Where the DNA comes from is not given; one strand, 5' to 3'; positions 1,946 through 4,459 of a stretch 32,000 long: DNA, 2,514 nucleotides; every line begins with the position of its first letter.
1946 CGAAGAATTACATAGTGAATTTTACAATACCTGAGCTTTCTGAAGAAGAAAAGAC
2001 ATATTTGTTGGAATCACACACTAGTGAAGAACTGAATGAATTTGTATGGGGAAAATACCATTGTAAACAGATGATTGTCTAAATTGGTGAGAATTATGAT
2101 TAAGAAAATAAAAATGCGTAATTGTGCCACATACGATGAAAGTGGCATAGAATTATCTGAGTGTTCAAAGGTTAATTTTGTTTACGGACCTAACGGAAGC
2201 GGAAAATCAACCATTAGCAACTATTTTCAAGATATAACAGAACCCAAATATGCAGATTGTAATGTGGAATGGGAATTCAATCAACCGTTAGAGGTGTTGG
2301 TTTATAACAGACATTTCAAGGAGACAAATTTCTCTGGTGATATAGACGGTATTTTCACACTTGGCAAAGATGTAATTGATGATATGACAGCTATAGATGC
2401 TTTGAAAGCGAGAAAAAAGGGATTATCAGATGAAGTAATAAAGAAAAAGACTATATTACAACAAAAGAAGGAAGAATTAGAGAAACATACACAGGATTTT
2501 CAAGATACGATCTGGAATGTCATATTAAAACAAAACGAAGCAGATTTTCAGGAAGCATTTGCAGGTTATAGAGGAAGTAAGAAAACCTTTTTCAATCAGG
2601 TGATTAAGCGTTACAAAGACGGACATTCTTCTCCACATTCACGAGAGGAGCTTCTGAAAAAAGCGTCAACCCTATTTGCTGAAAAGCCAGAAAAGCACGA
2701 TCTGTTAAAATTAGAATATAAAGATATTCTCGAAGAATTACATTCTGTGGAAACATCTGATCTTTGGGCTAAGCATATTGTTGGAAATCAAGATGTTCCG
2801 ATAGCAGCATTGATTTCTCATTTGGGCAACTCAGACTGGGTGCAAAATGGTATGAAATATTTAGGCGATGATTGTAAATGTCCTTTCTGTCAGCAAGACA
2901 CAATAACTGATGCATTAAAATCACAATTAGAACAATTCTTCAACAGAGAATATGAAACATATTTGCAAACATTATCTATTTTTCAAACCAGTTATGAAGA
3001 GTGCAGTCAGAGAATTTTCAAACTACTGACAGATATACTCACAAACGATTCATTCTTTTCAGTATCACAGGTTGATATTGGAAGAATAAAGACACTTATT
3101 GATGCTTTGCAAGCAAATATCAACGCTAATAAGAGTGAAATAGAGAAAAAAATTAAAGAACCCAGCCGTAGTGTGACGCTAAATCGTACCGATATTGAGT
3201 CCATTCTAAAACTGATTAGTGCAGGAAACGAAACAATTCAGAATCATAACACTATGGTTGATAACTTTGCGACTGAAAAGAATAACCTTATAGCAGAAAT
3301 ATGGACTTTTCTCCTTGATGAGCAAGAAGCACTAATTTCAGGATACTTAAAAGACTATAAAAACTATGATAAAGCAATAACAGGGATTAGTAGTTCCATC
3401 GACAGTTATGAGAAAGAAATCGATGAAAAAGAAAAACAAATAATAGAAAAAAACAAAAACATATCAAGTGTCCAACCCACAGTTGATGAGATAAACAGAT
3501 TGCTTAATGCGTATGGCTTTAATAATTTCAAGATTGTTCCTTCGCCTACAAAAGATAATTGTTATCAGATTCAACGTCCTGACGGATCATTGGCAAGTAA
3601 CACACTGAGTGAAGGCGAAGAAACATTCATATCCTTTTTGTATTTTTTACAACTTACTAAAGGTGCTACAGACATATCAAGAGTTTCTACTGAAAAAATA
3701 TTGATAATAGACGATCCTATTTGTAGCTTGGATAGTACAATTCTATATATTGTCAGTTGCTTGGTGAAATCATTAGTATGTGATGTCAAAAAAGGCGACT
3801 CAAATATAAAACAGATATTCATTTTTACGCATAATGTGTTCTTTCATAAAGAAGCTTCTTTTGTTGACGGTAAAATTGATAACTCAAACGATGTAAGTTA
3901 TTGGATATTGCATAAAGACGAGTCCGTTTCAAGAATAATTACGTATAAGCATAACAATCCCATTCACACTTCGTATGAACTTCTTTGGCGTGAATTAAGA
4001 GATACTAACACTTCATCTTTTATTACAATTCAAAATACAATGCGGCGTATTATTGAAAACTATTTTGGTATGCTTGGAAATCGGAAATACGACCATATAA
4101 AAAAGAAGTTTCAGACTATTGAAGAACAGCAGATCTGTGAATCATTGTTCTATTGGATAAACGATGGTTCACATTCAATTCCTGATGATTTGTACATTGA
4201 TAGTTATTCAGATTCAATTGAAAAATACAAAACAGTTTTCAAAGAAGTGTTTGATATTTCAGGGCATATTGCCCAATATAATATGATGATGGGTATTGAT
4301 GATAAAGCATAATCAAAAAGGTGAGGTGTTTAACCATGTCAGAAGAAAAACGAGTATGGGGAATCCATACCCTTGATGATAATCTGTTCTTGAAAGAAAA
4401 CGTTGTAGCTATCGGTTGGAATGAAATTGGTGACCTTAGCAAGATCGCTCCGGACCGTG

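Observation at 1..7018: A single operon chains a methyltransferase, an RloC-like anticodon nuclease, an Mrr-type endonuclease and an OLD-like ATPase-Toprim nuclease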

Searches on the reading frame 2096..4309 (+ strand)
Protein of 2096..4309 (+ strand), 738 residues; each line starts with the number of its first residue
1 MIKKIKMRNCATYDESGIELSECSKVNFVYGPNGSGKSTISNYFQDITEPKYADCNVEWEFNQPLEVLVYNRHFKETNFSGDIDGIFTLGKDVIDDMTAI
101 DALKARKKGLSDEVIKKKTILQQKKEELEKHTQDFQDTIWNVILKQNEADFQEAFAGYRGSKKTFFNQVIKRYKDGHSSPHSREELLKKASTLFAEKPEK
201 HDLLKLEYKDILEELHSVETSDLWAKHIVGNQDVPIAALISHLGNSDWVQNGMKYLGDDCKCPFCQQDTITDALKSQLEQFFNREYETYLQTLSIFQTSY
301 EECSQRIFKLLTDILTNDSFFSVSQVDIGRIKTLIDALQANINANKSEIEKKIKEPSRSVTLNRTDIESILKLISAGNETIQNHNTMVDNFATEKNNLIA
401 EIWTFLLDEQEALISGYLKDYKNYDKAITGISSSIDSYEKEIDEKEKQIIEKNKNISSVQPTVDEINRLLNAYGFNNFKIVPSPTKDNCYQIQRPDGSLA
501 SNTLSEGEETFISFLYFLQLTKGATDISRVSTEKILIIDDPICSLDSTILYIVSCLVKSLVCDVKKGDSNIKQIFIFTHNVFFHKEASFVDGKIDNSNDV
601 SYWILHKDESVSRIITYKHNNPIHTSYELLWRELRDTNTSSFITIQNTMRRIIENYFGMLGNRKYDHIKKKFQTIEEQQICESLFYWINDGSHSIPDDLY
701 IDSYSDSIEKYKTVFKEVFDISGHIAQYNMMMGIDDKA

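Call 3: search_protein_families(library=pfam, proteins=[window:2096-4309:+], max_evalue=0.01)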
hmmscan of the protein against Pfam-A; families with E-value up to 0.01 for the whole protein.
window:2096-4309:+ (738 aa): 6 families
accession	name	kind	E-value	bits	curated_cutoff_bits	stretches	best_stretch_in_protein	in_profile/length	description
PF13166.12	AAA_13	-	3e-176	588.6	36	1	9-720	1-713/713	AAA domain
PF02463.25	SMC_N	-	1.3e-05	25.2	40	1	1-40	1-40/220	RecF/RecN/SMC N terminal domain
PF13304.12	AAA_21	-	6.8e-05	23.5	27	0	26-42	1-17/304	AAA domain, putative AbiEii toxin, Type IV TA system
PF13476.12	AAA_23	-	0.00044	21.4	27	1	4-215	1-189/201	AAA domain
PF13555.12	AAA_29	-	0.00046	20.3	27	1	3-40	2-38/61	P-loop containing region of AAA domain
PF03938.19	OmpH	-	0.0067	17.1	32.4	0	99-153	13-66/141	Outer membrane protein (OmpH-like)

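Call 4: search_protein_families(library=padloc, proteins=[window:2096-4309:+], max_evalue=0.01)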
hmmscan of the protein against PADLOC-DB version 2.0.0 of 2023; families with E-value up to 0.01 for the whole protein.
window:2096-4309:+ (738 aa): 15 families
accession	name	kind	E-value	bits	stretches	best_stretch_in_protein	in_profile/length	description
PDLC04890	PDC-S06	-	1.1e-247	822.3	1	1-736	1-726/732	-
PDLC04886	PDC-S06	-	3.8e-160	533.1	1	1-733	1-723/727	-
PDLC04894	PDC-S06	-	1e-57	194.2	1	18-694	20-697/740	-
PDLC04897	PDC-S06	-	4.2e-57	192.2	1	1-731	1-722/727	-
PDLC04887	PDC-S06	-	2.6e-48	163.2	1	1-657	1-704/790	-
PDLC04896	PDC-S06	-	1e-37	128.2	1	12-720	16-714/732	-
PDLC04898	PDC-S06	-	7.3e-24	82.1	1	116-694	146-711/752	-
PDLC02360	PrrC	-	8.2e-11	39.5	1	446-720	85-338/372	PrrC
PDLC04135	mad3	-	6.9e-10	37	2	1-41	1-39/374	mads_3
PDLC04893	PDC-S06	-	2.8e-07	27.4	1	253-579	371-683/862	-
PDLC02335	AbiLi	-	2e-05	21.8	1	1-45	49-97/326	AbiLi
PDLC03865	LmuB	-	2.5e-05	20.7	1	2-41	3-48/1007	-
PDLC02980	AriA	-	5.9e-05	21.2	0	26-47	1-22/304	-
PDLC02747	PbeC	-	0.00024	18.1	1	253-393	336-484/632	PbeC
PDLC04177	HEC-01A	-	0.0068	13.5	1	1-40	4-42/393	-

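Call 5: search_protein_families(library=ncbifam, proteins=[window:2096-4309:+], max_evalue=0.01)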
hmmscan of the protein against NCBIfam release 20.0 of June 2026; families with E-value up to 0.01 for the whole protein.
window:2096-4309:+ (738 aa): 3 families
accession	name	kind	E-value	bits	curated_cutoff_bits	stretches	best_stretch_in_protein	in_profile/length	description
NF045487.1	ASRP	equivalog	1.5e-06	27.2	300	1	326-466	118-254/593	archaea-specific SMC-related protein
NF045780.1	TrlF_fam_ATP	equivalog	0.002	16.9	350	1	284-486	512-721/944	TrlF family AAA-like ATPase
NF010068.0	PRK13548.1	equivalog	0.0023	17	261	0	22-57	29-64/261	heme ABC transporter ATP-binding protein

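Call 12: find_encoding_contigs(protein=window:2096-4309:+, flank=10000, max_places=8)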
Protein window:2096-4309:+ (738 aa): 1 contig read that carries it; 1 place shown.
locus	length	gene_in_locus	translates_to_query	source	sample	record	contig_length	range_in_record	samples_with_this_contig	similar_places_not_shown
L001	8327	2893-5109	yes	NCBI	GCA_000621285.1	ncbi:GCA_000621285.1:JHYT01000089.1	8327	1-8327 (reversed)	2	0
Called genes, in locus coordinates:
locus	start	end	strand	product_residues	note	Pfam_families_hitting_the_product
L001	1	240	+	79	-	?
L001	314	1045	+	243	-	PF12950:TaqI_C (faint)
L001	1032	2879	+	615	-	PF02384:N6_Mtase, PF20473:MmeI_Mtase (faint), PF07669:Eco57I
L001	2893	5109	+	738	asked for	PF02463:SMC_N (faint), PF13166:AAA_13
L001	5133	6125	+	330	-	PF28530:DUF8426, PF04471:Mrr_cat, PF22722:NA-iREase1 (weak)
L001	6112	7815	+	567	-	PF13175:AAA_15, PF13304:AAA_21, PF13175:AAA_15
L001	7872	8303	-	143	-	-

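Call 17: search_solved_structures(query=window:2096-4309:+, max_evalue=0.01)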
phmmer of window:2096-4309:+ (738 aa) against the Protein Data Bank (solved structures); distinct sequences matched with E-value up to 0.01: 0.

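Call 21: find_homologous_proteins(query=window:2096-4309:+, max_evalue=1e-10)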
Query window:2096-4309:+ (738 aa): 567 proteins with E <= 1e-10 among 8000 candidates; the best 120 are listed.
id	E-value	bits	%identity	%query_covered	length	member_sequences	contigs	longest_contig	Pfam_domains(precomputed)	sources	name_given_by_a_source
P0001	0.0e+0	1576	94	100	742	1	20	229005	PF02463.26,PF13166.13,PF13304.13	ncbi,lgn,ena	-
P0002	0.0e+0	1568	94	100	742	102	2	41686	PF13166.13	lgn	-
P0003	0.0e+0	1567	94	100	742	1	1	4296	PF13166.13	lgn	-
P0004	0.0e+0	1567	94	99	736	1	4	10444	PF13166.13,PF13304.13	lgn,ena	-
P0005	0.0e+0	1536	94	98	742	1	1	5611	PF13166.13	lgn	-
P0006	0.0e+0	1516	91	100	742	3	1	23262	PF02463.26,PF13166.13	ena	-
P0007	0.0e+0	1491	89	100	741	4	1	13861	PF02463.26,PF13166.13,PF13304.13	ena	-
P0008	0.0e+0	1485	89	99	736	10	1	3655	PF02463.26,PF13166.13,PF13304.13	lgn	-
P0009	0.0e+0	1438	85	100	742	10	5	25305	PF13166.13,PF13304.13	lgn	-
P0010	0.0e+0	1429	86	99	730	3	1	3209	PF13166.13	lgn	-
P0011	0.0e+0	1398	84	99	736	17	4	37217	PF13166.13,PF24627.2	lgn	-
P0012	0.0e+0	1386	82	100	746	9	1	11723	PF13476.13,PF02463.26,PF13166.13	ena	-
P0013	0.0e+0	1276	90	86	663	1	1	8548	PF13166.13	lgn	-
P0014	0.0e+0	1214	73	100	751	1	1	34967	PF02463.26,PF13166.13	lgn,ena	-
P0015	0.0e+0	1185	71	99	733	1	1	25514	PF13166.13,PF13304.13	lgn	-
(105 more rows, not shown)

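Call 24: find_related_loci(query=A2, collection=genome_contigs, flank=10000)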
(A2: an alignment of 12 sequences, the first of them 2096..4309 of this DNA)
Query A2 (738 aa) in genome_contigs; peptide patterns used: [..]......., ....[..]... (x = any residue, [..] = any of these).
422 stretches matched a pattern; 359 encode a relative of the query (tblastn E <= 1e-3); the best 80 are kept; 80 distinct loci.
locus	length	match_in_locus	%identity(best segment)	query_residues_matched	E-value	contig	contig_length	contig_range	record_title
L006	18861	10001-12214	94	1-738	0e+0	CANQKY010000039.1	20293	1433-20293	MAG: uncultured Clostridia bacterium isolate Lapin-016__bin17 genome assembly, contig: Lapin-016__NODE_2306_length_20293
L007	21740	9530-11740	93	1-737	0e+0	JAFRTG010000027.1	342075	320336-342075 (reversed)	MAG: Oscillospiraceae bacterium isolate RGIG2780 Goat_Omasum-6__c427773, whole genome shotgun sequence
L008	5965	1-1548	95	223-738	0e+0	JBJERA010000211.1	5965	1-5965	MAG: Hominimerdicola sp. isolate PUUB53_bin.010 NODE_4640_length_5965_cov_5.470558, whole genome shotgun sequence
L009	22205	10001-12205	52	1-733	0e+0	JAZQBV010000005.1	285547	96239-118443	MAG: Ruminococcus sp. isolate T1900044640_TS20190106.MAGScoT_cleanbin_000003 SGB_1235_k141_1043491, whole genome shotgun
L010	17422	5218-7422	51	1-733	0e+0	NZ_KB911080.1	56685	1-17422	Faecalispora sporosphaeroides DSM 1294 strain VPI 4527 G340DRAFT_scaffold00015.15, whole genome shotgun sequence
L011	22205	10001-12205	52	1-733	0e+0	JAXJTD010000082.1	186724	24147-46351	MAG: Acutalibacteraceae bacterium isolate DOME_MAG_4360 4360_C0308_k141_344567, whole genome shotgun sequence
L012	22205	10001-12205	52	1-733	0e+0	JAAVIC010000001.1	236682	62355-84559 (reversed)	MAG: Oscillospiraceae bacterium isolate Mgla_MAG_34-bin_10 c_000000013951, whole genome shotgun sequence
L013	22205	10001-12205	51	1-733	0e+0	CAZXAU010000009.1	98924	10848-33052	MAG TPA_asm: uncultured Lachnospiraceae bacterium isolate SRP199465_co1_4 genome assembly, contig: NODE_301_length_98924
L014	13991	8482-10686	51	1-733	0e+0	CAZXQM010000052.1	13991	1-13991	MAG TPA_asm: uncultured Vampirovibrio sp. isolate SRP141132_co3_66 genome assembly, contig: NODE_3931_length_13991_cov_1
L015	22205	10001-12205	50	1-733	0e+0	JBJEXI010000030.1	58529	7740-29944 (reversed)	MAG: Thermoguttaceae bacterium isolate PUUB40_bin.050 NODE_256_length_58529_cov_9.118873, whole genome shotgun sequence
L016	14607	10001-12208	50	1-734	0e+0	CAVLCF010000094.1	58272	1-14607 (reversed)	bacterium isolate G02639-L1_cleanbin_000001 genome assembly, contig: Spades_G02639-L1_contig_160, whole genome shotgun s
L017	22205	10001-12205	50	1-733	0e+0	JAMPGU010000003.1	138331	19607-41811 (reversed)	MAG: Clostridium sp. isolate NALB_7961_35 Scaffold_#3__SCF_003___138331_bp, whole genome shotgun sequence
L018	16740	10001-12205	51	1-733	0e+0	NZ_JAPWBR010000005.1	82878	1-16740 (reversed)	Granulicatella sp. 20925_1_45 contig00005, whole genome shotgun sequence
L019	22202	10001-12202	49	1-732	0e+0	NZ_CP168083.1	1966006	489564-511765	Mycoplasma sp. P36-A1 chromosome, complete genome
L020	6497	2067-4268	49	1-732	0e+0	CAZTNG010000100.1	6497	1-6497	MAG TPA_asm: uncultured Enterobacterales bacterium isolate binchicken_co70_26 genome assembly, contig: NODE_11108_length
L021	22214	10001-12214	49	1-735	0e+0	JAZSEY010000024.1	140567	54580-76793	MAG: Lachnospiraceae bacterium isolate T1900044587_TS20190053.MAGScoT_cleanbin_000008 SGB_602_k141_78991, whole genome s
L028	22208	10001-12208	50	1-734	0e+0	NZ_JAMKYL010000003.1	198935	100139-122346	Oxalobacter paeniformigenes strain OxGP1 3, whole genome shotgun sequence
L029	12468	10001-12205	51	1-733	0e+0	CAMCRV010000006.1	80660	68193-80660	MAG: uncultured Clostridia bacterium isolate SRR17382104_bin.54_metaWRAP_v1.3_MAG genome assembly, contig: ERZ10544615.1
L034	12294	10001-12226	44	1-736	0e+0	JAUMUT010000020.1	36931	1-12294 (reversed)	MAG: Capnocytophaga sp. isolate S12M_Sa_22 NODE_218_length_36931_cov_37.314107, whole genome shotgun sequence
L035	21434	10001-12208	42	1-737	0e+0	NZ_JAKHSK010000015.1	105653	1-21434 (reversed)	Zunongwangia pacifica strain MCCC M21534 NODE_15_length_105653_cov_71.685167, whole genome shotgun sequence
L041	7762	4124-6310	42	1-732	0e+0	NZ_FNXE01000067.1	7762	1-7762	Paenimyroides aquimaris strain CGMCC 1.10825, whole genome shotgun sequence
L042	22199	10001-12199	43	1-733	0e+0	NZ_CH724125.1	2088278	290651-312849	Neptuniibacter caesariensis strain MED92 scf_1099521380394, whole genome shotgun sequence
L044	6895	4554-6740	42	1-732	0e+0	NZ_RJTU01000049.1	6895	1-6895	Epilithonimonas hominis strain DSM 22165 H5297_contig_64, whole genome shotgun sequence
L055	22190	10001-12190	42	1-731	0e+0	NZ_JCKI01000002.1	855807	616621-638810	Pedobacter sp. R20-19 Contig002, whole genome shotgun sequence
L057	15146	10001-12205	41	1-736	0e+0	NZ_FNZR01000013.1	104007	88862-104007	Parapedobacter koreensis strain Jip14, whole genome shotgun sequence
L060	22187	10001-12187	42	1-734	0e+0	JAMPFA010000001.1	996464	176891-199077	MAG: Roseburia sp. isolate NALB_7861_20 Scaffold_#1__SCF_001__994064_bp, whole genome shotgun sequence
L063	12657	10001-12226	44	1-736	0e+0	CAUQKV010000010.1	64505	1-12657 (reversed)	MAG TPA_asm: uncultured Flavobacteriaceae bacterium isolate ERR9969111_bin.32_MetaWRAP_v1.3_MAG genome assembly, contig:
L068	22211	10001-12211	42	1-738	0e+0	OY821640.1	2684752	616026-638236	MAG: Methyloprofundus sp. isolate 96d63388-5640-4ae1-9c1f-8b6c0c049979 genome assembly, chromosome: 1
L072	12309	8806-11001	43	1-738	0e+0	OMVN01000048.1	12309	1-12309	uncultured Clostridiales bacterium isolate RUG009 genome assembly, contig: scaffold_4926, whole genome shotgun sequence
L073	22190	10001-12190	42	1-736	0e+0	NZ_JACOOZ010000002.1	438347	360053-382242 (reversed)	Eubacterium segne strain BX4 BX4_ctg002, whole genome shotgun sequence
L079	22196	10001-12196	42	1-733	0e+0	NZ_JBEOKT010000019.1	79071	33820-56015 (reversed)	Pontibacter populi strain HYL7-15 NODE_19_length_79071_cov_33.235208, whole genome shotgun sequence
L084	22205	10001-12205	43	1-736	0e+0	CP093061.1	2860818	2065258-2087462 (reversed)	MAG: Arcobacter sp. isolate MAG-3 chromosome, complete genome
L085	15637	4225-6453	42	1-733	0e+0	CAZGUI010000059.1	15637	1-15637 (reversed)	MAG TPA_asm: uncultured Bacteroides sp. isolate binchicken_co157_435 genome assembly, contig: NODE_8857_length_15637_cov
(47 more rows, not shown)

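Call 29: search_protein_families(library=pfam, proteins=[L006:5085-8150:+, L006:13245-14801:+, L007:6346-8484:+, L007:8818-9417:+, L007:12789-13328:+, L008:2652-3503:+, L008:4361-5521:-, L006:3918-4943:+], max_evalue=0.001)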
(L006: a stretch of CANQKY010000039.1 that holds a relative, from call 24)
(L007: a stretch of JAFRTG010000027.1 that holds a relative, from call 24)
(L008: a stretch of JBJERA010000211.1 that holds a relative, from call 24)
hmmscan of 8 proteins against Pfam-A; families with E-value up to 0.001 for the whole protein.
L006:5085-8150:+ (1022 aa): 3 families
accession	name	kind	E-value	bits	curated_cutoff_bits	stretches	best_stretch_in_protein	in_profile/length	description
PF07669.17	Eco57I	-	1.4e-38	133.2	25.3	1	454-640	1-171/171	Eco57I restriction-modification methylase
PF02384.22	N6_Mtase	-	1.1e-16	61.4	20.4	2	496-670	98-249/311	N-6 DNA Methylase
PF20473.4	MmeI_Mtase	-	2.7e-11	43.6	27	1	387-569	16-161/259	MmeI, DNA-methyltransferase domain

L006:13245-14801:+ (519 aa): 3 families
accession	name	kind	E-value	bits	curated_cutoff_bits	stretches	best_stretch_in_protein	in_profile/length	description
PF00069.31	Pkinase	-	1.2e-49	169.6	31.7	1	22-276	2-254/263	Protein kinase domain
PF07714.23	PK_Tyr_Ser-Thr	-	6.1e-34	117.9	23.1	1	23-273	3-249/258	Protein tyrosine and serine/threonine kinase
PF14531.12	Kinase-like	-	0.00035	20.4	25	1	126-227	150-254/289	Kinase-like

L007:6346-8484:+ (713 aa): 1 family
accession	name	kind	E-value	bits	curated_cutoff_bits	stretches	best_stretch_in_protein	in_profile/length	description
PF09848.15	SLFN-g3_helicase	-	3.2e-66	224.4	24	1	242-676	1-353/354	Schlafen group 3, DNA/RNA helicase domain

L007:8818-9417:+ (200 aa): 1 family
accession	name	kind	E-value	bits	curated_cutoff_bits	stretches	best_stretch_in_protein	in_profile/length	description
PF02661.23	Fic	-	8.2e-16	59.1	24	1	59-155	2-90/93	Fic/DOC family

L007:12789-13328:+ (180 aa): 0 families

L008:2652-3503:+ (284 aa): 0 families

L008:4361-5521:- (387 aa): 4 families
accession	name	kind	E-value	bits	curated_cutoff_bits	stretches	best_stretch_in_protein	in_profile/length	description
PF00589.27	Phage_integrase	-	3.8e-29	102.1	27.1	1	183-371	3-170/172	Phage integrase family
PF14659.12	Phage_int_SAM_3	-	1.3e-14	54.6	22.6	1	78-127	2-50/58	Phage integrase, N-terminal SAM-like domain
PF22022.2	Phage_int_M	-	1.5e-08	35.2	27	1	78-167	1-91/96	Phage integrase central domain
PF13102.12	Phage_int_SAM_5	-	0.00011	23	22.3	0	95-167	18-96/98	Phage integrase SAM-like domain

L006:3918-4943:+ (342 aa): 0 families

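Call 30: search_protein_families(library=padloc, proteins=[L006:5085-8150:+, L006:13245-14801:+, L007:6346-8484:+, L007:8818-9417:+, L007:12789-13328:+, L008:2652-3503:+], max_evalue=0.00001)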
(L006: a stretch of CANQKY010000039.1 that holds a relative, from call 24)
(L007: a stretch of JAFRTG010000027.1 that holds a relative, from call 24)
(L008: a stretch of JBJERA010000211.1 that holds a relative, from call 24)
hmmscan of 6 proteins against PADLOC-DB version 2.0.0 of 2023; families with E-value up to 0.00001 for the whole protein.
L006:5085-8150:+ (1022 aa): 41 families (the best 25 are shown)
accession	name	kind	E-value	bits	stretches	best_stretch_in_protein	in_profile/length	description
PDLC03604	REase_MTase_IIG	-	4e-168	559.4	1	8-1003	5-1002/1011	Type IIG restriction enzyme-methyltransferase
PDLC03629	REase_MTase_IIG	-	2.6e-46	156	1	388-945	432-974/1182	Type IIG restriction enzyme-methyltransferase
PDLC03335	MTase_II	-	2.7e-41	139.9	2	533-932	185-567/607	Type II methyltransferase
PDLC03313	MTase_II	-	3.6e-34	116.2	1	542-938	143-517/563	Type II methyltransferase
PDLC03609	REase_MTase_IIG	-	1.1e-28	97.6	1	390-740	435-744/1066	Type IIG restriction enzyme-methyltransferase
PDLC02643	DrmMI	-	3.8e-28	95.9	2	523-606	848-933/1347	DrmMI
PDLC03612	REase_MTase_IIG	-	7.9e-26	88.5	1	527-1005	787-1243/1247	Type IIG restriction enzyme-methyltransferase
PDLC03596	REase_MTase_IIG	-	4.4e-22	75.9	1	528-661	696-826/1148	Type IIG restriction enzyme-methyltransferase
PDLC03250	MTase_II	-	2.5e-21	74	1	223-679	52-476/775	Type II methyltransferase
PDLC03226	MTase_II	-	1e-20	71.9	1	542-937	127-531/579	Type II methyltransferase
PDLC03630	REase_MTase_IIG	-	1.3e-20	70.9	1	531-834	595-913/1100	Type IIG restriction enzyme-methyltransferase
PDLC03245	MTase_II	-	1.4e-18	64.8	2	514-936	125-530/577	Type II methyltransferase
PDLC02638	DrmMI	-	1.5e-18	64.4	2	522-604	850-933/935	DrmMI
PDLC03601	REase_MTase_IIG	-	2e-17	60.4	1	537-660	668-786/1110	Type IIG restriction enzyme-methyltransferase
PDLC03248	MTase_II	-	3e-17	60.6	1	528-948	71-485/521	Type II methyltransferase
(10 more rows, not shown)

L006:13245-14801:+ (519 aa): 32 families (the best 25 are shown)
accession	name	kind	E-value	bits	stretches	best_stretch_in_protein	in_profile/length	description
PDLC04138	mad6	-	5.3e-60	202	1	18-330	50-357/659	mads_6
PDLC04060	PD-T4-6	-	1e-50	171.1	1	19-323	8-310/486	-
PDLC04047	PD-T4-6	-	4.4e-48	162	1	20-311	11-299/327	-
PDLC04042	PD-T4-6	-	5.4e-48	162.1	1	18-292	8-278/292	-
PDLC04053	PD-T4-6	-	9.2e-48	161.3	1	19-296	9-281/311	-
PDLC04043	PD-T4-6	-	1.9e-42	143.9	1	20-304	16-300/452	-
PDLC04057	PD-T4-6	-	2.3e-41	140.2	1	21-329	10-314/443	-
PDLC04061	PD-T4-6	-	6.5e-41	139.4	1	19-312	16-309/510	-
PDLC04048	PD-T4-6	-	1.1e-37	128.2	1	19-332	10-322/354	-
PDLC04054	PD-T4-6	-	1.4e-33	114.8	1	18-285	11-272/347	-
PDLC04055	PD-T4-6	-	1.3e-32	111.2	1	26-307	77-356/496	-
PDLC04041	PD-T4-6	-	3.1e-32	110.4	1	20-295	29-302/443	-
PDLC04039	PD-T4-6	-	1.6e-30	104.6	1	20-279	15-268/458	-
PDLC03920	MkoA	-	5.1e-29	99.2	1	19-337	8-331/1112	-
PDLC04040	PD-T4-6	-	9.5e-28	95.2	1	28-307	3-287/547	-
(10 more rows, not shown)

L007:6346-8484:+ (713 aa): 1 family
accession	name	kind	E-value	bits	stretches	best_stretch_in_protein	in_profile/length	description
PDLC05014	PDC-S41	-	5.1e-241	799.6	1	6-713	3-653/657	-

L007:8818-9417:+ (200 aa): 6 families
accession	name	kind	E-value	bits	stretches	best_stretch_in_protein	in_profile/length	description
PDLC04838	PDC-S04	-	3.7e-65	217.6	1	8-189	12-194/209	-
PDLC04839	PDC-S04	-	1.8e-38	130.2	1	3-173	2-175/205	-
PDLC04842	PDC-S04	-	5.7e-27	92.8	1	23-186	3-159/202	-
PDLC04841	PDC-S04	-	1.9e-21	75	1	46-193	124-264/292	-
PDLC05078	PDC-S72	-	4.9e-11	40.3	1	58-150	99-197/377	-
PDLC03963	SoFic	-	5.7e-09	33.8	1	21-160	76-214/361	-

L007:12789-13328:+ (180 aa): 0 families

L008:2652-3503:+ (284 aa): 0 families
